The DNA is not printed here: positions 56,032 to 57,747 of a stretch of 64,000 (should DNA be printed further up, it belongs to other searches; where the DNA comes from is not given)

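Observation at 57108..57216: Intergenic spacer repeat apparently expanded in-frame inside a GltD-like oxidoreductase gene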

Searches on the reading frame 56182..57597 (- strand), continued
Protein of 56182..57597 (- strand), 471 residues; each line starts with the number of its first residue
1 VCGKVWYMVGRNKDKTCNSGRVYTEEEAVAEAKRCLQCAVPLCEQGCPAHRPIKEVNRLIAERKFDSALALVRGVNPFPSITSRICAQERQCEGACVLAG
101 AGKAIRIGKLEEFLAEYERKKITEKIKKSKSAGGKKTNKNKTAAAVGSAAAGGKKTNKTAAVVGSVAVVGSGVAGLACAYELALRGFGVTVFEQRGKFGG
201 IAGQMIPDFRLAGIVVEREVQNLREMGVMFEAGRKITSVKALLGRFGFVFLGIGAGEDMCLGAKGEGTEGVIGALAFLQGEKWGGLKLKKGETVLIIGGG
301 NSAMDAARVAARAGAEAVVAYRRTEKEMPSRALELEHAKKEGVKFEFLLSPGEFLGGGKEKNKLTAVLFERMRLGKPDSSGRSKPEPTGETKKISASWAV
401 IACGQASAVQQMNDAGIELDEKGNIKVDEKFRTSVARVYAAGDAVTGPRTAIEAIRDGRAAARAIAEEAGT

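Call 43: predict_structure(alignment_id=A2)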
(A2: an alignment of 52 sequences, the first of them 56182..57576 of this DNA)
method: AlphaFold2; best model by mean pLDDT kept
length: 464 residues; sequences in the alignment: 52
mean_pLDDT: 86.7   pTM: 0.85
mean pLDDT of the five models: 86.7, 85.5, 85.1, 83.7, 83.1
residues with pLDDT >= 90: 291; 70-90: 120; 50-70: 19; < 50: 34
segments of 3 or more residues with pLDDT < 50: 1-12, 133-151
pLDDT, mean of each block of 10 residues (from residue 1): 30 77 96 90 91 98 93 87 84 88 93 83 61 43 41 74 95 95 91 89 90 94 85 94 87 92 95 88 96 95 96 97 89 97 95 85 97 91 98 89 80 91 97 91 87 96 84
secondary structure, 60 per line:
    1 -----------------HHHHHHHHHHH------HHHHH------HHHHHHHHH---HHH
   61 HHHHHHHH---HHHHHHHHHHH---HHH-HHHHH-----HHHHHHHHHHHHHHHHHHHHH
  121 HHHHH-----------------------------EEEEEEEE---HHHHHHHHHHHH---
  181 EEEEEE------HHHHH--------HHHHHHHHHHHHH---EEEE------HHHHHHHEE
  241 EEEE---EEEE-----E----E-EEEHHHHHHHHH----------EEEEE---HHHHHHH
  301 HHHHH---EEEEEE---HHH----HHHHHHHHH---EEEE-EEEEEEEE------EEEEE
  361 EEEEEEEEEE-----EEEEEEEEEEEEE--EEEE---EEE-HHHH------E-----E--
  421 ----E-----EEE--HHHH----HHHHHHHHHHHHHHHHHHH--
elements in order: H18-28 H35-39 H46-54 H58-68 H72-82 H90-94 H100-125 E155-162 H166-177 E181-186 H193-197 H206-218 E222-225 H232-238 E239-244 E248-251 E264-266 H267-275 E286-290 H294-305 E309-314 H325-333 E337-340 E342-349 E356-370 E376-388 E391-394 E398-400 H402-405 E431-433 H436-439 H444-462
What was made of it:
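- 57073..57102 (-): Native Rossmann beta1 and GxGxxG codons (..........). These form a third, partial copy of the AVVGS core. AF2 strand E155-162 in 464-aa numbering (call 43).
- On NfnB/SudA/GltD-type Fe-S flavoprotein (host gene): AF2 pTM 0.85 (call 43).
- Residues 133-151 fall below 50, and 126-154 have no secondary structure (call 43). The region is predicted to be disordered and has no conserved motif (call 43).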

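Call 61: find_encoding_contigs(protein=P0001, flank=10000, max_places=2)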
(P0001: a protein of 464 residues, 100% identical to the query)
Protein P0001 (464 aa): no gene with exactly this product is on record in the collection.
